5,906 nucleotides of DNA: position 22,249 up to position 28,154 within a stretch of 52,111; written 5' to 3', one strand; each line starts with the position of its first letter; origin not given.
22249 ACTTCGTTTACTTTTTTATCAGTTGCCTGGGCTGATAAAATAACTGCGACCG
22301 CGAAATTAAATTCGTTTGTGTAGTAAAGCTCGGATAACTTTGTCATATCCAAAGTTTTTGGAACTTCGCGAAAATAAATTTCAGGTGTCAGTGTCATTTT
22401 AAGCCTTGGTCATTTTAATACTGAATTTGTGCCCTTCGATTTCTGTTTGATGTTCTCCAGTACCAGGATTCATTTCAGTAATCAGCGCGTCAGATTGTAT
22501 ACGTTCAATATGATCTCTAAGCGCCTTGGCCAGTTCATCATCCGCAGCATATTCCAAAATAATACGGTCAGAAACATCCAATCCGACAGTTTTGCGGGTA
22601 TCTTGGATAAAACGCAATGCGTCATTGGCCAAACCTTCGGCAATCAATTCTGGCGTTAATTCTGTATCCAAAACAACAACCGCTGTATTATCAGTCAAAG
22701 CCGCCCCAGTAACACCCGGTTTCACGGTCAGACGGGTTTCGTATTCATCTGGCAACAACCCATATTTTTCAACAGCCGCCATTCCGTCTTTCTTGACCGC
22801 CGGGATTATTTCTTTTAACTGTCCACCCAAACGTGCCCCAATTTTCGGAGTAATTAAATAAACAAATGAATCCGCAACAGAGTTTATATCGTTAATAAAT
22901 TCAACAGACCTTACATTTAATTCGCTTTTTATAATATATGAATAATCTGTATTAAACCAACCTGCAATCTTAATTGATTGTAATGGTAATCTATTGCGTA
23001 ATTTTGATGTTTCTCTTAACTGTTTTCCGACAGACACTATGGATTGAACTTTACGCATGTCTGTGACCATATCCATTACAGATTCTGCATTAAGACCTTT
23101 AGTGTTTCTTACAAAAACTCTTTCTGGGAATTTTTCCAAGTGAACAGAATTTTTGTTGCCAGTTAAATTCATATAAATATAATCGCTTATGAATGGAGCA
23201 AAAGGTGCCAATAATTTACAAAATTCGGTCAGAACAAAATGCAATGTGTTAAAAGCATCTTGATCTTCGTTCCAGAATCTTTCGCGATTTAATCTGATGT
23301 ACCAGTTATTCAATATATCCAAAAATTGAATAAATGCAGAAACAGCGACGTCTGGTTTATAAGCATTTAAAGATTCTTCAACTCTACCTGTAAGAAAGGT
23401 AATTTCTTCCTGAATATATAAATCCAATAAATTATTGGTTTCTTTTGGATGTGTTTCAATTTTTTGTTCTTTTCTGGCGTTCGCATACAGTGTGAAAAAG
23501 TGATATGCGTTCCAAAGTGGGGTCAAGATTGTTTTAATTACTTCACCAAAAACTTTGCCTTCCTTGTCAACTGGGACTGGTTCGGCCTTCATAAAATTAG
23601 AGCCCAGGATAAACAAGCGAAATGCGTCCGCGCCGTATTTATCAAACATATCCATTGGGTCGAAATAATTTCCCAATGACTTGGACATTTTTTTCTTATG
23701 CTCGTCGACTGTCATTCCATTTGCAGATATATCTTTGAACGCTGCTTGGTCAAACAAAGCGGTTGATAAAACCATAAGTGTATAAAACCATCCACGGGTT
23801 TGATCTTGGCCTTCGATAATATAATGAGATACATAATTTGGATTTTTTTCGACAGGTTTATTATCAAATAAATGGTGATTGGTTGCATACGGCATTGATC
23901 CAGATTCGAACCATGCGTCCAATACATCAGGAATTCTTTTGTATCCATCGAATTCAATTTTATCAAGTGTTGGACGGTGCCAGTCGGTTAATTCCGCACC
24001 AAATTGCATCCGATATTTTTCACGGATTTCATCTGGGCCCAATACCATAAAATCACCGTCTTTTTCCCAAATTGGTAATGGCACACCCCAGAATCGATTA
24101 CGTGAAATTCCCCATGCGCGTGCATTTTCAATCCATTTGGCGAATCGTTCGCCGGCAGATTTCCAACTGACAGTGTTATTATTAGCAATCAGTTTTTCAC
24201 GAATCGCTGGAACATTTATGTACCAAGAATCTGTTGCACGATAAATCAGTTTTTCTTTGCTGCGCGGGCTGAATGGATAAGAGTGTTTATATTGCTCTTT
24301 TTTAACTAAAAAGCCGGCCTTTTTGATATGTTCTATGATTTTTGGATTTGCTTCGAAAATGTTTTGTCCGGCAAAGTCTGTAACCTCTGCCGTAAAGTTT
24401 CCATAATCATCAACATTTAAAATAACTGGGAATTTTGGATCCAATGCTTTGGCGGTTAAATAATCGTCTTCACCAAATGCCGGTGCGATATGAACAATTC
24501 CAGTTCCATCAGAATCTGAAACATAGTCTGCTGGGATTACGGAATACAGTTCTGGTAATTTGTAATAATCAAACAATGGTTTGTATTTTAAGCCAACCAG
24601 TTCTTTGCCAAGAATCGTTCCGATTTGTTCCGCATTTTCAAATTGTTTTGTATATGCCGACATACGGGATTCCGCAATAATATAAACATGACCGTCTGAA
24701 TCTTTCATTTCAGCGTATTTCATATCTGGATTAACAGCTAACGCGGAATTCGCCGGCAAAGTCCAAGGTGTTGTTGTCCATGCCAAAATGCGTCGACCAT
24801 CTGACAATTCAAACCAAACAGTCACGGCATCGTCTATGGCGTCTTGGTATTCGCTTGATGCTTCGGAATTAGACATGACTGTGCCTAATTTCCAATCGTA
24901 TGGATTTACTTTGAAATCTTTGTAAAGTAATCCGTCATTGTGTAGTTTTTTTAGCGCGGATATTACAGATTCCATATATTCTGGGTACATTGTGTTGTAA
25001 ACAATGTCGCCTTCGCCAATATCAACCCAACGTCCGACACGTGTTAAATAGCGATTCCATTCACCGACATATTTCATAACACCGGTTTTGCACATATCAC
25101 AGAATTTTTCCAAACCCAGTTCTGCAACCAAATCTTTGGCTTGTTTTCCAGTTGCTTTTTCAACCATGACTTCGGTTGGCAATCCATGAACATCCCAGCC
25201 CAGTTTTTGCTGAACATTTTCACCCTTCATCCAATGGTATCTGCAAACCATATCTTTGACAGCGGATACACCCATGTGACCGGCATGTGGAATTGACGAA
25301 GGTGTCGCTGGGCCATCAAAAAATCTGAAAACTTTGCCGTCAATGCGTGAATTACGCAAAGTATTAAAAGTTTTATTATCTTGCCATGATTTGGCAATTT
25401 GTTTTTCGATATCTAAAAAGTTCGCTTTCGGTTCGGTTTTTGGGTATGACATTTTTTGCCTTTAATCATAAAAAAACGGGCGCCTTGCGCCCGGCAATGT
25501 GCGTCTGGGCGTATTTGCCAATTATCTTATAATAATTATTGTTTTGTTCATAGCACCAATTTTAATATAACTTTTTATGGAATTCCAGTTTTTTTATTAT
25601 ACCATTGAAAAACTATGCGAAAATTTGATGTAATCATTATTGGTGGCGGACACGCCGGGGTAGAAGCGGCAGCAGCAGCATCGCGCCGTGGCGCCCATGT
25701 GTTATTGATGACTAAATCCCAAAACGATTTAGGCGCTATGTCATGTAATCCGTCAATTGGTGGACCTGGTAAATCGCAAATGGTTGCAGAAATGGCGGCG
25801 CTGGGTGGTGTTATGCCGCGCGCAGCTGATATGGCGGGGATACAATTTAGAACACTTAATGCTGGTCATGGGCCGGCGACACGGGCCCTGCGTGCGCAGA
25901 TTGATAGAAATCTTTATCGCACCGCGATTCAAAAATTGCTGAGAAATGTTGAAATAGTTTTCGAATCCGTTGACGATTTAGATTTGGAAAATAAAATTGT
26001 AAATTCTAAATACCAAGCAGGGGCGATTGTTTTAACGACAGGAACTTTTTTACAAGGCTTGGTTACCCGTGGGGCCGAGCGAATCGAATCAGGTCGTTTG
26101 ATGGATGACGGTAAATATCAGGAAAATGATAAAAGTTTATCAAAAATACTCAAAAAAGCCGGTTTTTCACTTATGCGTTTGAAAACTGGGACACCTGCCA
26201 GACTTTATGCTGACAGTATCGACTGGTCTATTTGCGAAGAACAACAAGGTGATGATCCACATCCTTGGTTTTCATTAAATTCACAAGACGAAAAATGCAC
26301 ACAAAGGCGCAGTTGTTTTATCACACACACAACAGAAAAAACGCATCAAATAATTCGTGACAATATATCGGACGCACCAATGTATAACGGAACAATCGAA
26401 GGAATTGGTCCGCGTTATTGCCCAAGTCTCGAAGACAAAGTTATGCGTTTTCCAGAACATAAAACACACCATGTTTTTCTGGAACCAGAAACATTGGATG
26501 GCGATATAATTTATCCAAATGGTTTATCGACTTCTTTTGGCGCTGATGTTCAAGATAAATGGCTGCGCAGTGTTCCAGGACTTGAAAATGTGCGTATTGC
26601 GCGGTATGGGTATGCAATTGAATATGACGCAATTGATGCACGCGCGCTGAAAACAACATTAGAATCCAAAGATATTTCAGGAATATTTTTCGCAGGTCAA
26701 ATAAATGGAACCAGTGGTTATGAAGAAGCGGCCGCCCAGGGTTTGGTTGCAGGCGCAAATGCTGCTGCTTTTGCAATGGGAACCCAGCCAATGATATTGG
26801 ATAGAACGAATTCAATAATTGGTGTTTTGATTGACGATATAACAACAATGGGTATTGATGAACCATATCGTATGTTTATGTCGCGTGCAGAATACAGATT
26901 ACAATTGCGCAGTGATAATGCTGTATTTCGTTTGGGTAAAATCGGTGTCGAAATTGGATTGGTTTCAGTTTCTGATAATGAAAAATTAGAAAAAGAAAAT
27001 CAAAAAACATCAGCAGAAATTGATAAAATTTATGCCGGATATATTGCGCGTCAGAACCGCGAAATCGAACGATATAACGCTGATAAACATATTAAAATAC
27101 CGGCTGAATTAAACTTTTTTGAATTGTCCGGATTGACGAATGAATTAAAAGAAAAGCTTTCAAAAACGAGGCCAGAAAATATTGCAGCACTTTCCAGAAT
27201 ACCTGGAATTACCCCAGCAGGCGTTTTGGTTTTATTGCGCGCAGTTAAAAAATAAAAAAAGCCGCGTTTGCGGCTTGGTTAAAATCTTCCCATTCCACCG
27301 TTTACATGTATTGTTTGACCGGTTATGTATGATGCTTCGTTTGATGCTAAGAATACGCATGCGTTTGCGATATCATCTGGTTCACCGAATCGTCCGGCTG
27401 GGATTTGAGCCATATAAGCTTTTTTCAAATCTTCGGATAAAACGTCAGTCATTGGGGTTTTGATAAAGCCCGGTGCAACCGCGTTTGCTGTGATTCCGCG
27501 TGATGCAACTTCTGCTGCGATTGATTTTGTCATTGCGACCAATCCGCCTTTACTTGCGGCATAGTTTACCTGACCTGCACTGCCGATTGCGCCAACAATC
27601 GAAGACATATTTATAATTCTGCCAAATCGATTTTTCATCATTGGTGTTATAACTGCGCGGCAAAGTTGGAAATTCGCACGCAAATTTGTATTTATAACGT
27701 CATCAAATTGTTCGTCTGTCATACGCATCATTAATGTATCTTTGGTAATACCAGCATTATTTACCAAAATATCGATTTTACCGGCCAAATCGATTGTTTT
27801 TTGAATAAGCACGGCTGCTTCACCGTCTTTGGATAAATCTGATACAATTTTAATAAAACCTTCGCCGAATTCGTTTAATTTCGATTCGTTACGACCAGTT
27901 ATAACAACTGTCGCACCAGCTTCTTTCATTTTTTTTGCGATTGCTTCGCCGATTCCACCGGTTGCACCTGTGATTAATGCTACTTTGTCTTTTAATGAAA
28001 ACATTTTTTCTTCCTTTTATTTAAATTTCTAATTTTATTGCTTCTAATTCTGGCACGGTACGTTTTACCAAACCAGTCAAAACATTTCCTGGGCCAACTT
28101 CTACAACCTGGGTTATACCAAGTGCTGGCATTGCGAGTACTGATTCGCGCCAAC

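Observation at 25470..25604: Candidate isoleucine-sensing leader-peptide attenuator upstream of ileS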

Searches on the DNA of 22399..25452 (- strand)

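Call 66: search_rna_families(sources=[L005, L007, L008, L012, L014, L016, L023, L030], threshold=gathering)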
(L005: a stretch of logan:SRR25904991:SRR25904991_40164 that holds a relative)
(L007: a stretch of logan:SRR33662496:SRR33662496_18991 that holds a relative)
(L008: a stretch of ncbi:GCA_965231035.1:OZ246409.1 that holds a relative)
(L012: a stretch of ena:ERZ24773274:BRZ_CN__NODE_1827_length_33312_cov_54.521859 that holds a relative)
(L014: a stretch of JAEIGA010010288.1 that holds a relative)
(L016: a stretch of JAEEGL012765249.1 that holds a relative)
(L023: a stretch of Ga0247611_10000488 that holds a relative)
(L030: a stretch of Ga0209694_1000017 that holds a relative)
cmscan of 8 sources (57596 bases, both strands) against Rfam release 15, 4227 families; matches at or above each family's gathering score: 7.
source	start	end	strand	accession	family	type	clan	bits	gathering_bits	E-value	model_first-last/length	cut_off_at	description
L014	2195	2268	+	RF00005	tRNA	Gene; tRNA;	CL00001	71.4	29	1.1e-13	1-71/71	no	tRNA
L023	161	233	+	RF00005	tRNA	Gene; tRNA;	CL00001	70.2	29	2.4e-13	1-71/71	no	tRNA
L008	2259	2331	+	RF00005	tRNA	Gene; tRNA;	CL00001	69.5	29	3.9e-13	1-71/71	no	tRNA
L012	2308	2380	+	RF00005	tRNA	Gene; tRNA;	CL00001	69.2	29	4.7e-13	1-71/71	no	tRNA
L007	2271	2343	+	RF00005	tRNA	Gene; tRNA;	CL00001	67.9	29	1.1e-12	1-71/71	no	tRNA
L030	7315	7387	-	RF00005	tRNA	Gene; tRNA;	CL00001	67.5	29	1.3e-12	1-71/71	no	tRNA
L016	1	46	+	RF00005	tRNA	Gene; tRNA;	CL00001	30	29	0.029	27-71/71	5'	tRNA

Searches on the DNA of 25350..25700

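Call 4: search_rna_families(source=window, start=25350, end=25700, threshold=evalue, max_evalue=10, show_alignments=3)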
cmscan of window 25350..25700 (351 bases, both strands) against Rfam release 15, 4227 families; matches with E-value up to 10: 6.
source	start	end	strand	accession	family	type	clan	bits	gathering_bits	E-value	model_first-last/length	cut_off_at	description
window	25461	25549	-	RF02502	Atu_C8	Gene; sRNA;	-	21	50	0.081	1-122/122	no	Rhizobiales sRNA Atu_C8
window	25434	25516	+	RF04181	rteR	Gene; sRNA;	-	19.1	72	1.6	1-84/84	no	rteR sRNA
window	25649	25699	+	RF03078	chrB-a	Cis-reg;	-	13.2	43.9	7.7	1-80/80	no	chrB-a RNA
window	25457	25540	-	RF04097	MIR2630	Gene; miRNA;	-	13.1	144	3.9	1-229/229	no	MIR2630 microRNA precursor family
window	25483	25559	+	RF01472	rli40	Gene; sRNA;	-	8.6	100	9.4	118-195/263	no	Listeria sRNA rli40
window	25350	25443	-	RF01389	isrF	Gene; sRNA;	-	8.3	40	3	1-104/292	3'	isrF Hfq binding RNA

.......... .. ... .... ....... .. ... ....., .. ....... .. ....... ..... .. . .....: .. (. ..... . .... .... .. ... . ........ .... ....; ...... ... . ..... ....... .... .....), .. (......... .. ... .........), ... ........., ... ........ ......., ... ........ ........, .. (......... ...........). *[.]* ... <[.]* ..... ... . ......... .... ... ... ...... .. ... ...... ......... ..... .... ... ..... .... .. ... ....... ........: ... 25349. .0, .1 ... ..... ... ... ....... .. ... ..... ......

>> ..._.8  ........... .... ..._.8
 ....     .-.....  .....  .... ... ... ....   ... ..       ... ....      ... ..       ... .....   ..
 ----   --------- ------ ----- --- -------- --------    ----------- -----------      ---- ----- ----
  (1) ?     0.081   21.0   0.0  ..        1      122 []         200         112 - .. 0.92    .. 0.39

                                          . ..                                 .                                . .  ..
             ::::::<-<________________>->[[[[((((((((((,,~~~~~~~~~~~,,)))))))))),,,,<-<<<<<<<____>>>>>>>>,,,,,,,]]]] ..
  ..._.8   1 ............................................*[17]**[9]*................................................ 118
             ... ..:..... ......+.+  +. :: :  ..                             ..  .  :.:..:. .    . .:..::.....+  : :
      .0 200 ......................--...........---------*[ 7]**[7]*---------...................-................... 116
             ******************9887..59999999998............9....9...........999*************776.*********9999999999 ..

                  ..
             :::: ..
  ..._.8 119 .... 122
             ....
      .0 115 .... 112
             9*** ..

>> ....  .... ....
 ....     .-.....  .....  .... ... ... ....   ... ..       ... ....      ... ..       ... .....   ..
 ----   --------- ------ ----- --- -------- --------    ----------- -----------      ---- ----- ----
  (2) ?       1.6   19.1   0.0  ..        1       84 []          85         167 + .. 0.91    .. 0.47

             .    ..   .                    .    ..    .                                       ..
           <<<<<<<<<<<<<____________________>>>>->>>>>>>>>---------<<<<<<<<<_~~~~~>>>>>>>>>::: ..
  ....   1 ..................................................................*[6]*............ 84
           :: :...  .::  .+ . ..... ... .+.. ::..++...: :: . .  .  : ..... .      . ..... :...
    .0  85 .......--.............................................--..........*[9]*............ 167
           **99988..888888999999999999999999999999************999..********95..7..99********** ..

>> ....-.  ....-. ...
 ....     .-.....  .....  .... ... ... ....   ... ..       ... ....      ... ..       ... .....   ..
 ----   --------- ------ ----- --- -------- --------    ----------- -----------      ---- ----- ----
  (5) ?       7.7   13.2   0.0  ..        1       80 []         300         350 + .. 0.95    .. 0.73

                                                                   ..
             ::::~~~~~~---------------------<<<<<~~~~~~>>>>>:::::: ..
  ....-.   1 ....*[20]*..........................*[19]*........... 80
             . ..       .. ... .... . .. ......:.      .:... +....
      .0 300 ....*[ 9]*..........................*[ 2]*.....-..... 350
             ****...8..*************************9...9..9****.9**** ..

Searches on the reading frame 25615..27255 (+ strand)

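Call 7: search_protein_families(library=ncbifam, proteins=[window:25615-27255:+])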
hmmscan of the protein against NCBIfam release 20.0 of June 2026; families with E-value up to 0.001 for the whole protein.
window:25615-27255:+ (546 aa): 26 families (the best 25 are shown)
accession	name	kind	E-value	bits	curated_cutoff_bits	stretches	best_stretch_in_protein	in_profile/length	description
TIGR00136.1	mnmG_gidA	equivalog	3.4e-203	676.4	524.85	2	4-470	1-472/616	tRNA uridine-5-carboxymethylaminomethyl(34) synthesis enzyme MnmG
NF003739.0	PRK05335.1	equivalog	6.6e-24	84.5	262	1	293-412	270-389/441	methylenetetrahydrofolate--tRNA-(uracil(54)-C(5))-methyltransferase (FADH(2)-oxidizing) TrmFO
TIGR00137.1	gid_trmFO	equivalog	2.2e-22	79.5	428.65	1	292-412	266-386/433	FADH(2)-oxidizing methylenetetrahydrofolate--tRNA-(uracil(54)-C(5))-methyltransferase TrmFO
NF006130.0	PRK08274.1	equivalog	5.2e-06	25.5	369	1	2-38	4-40/467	FAD-dependent tricarballylate dehydrogenase TcuA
TIGR02032.1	GG-red-SF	subfamily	1.1e-05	25.3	158.8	1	4-49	1-45/297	geranylgeranyl reductase family protein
NF004939.0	PRK06292.1-1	equivalog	2.9e-05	22.9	435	0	2-36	4-38/476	dihydrolipoyl dehydrogenase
TIGR03997.1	mycofact_OYE_2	equivalog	3.4e-05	22.4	793.15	1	5-52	381-428/645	mycofactocin system FadH/OYE family oxidoreductase 2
TIGR00275.1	TIGR00275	subfamily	4.1e-05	22.6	183.8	0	6-36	1-31/401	aminoacetone oxidase family FAD-binding enzyme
NF004945.0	PRK06292.2-3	equivalog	4.2e-05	22.7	494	1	1-173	1-169/457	dihydrolipoyl dehydrogenase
NF045599.1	bili_reduct_long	exception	4.2e-05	22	750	1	5-58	383-434/641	bilirubin reductase, long form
NF005691.0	PRK07494.1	equivalog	0.00011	20.9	459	1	2-35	7-40/404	UbiH/UbiF family hydroxylase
NF005867.0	PRK07804.1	equivalog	0.00011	20.6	639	1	3-41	18-56/548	L-aspartate oxidase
TIGR01372.1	soxA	subfamily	0.00012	20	1164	1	4-54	169-220/996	sarcosine oxidase subunit alpha family protein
NF053717.1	VnlPnlRedVprA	equivalog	0.00014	20.9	600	1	3-38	6-41/481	vinyl phenol reductase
TIGR03378.1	glycerol3P_GlpB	equivalog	0.00022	20.4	174.15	1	4-40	1-37/419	anaerobic glycerol-3-phosphate dehydrogenase subunit GlpB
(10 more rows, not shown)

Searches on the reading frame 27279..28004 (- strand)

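Call 7: search_protein_families(library=ncbifam, proteins=[window:27279-28004:-])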
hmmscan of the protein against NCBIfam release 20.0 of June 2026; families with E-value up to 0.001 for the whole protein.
window:27279-28004:- (241 aa): 244 families (the best 25 are shown)
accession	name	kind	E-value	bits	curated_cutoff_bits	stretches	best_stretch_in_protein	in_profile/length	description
TIGR01830.1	3oxo_ACP_reduc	equivalog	9.3e-95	316.9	297.75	1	9-238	1-238/239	3-oxoacyl-[acyl-carrier-protein] reductase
NF004197.0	PRK05653.1-1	equivalog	3.1e-90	302.2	332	1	3-238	4-246/249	3-oxoacyl-ACP reductase FabG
NF004199.0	PRK05653.1-4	equivalog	3.6e-87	292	301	1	4-238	3-245/247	3-oxoacyl-ACP reductase FabG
NF009466.0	PRK12826.1-2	subfamily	1.5e-78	263.7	222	1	6-238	3-244/248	3-oxoacyl-ACP reductase FabG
NF009547.0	PRK12936.1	subfamily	1.4e-76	257.3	436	1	1-238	1-242/245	3-ketoacyl-(acyl-carrier-protein) reductase NodG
NF004198.0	PRK05653.1-3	equivalog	3.7e-75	252.6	296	1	3-238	4-246/248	3-oxoacyl-ACP reductase FabG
TIGR01829.1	AcAcCoA_reduct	subfamily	2.5e-72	243.5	302.1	1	7-238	1-240/242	acetoacetyl-CoA reductase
NF009464.0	PRK12824.1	subfamily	2.4e-70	237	269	1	6-238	2-242/245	3-oxoacyl-ACP reductase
NF040605.2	mycolic_FabG1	exception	4.4e-66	223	420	1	9-239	4-230/233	3-oxoacyl-ACP reductase FabG1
NF004200.0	PRK05653.1-5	equivalog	8.2e-66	222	273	1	7-238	3-241/242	3-oxoacyl-ACP reductase FabG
NF053542.1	FlxB_rubin_SDR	equivalog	1.3e-65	221.5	340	1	7-238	1-239/239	flexirubin biosynthesis SDR family reductase FlxB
NF005559.1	PRK07231.1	subfamily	1.3e-64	218.1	215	1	4-238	2-247/249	glucose 1-dehydrogenase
NF047420.2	EF_P_mod_YmfI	equivalog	1.1e-63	215.2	238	1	9-238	2-235/236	elongation factor P 5-aminopentanone reductase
NF052558.1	MBtsdlDhBudC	equivalog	1.2e-60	205.2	270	1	5-238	2-241/250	meso-2,3-butanediol dehydrogenase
NF004778.0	PRK06124.1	equivalog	3.4e-60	203.6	303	1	2-238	7-252/256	SDR family oxidoreductase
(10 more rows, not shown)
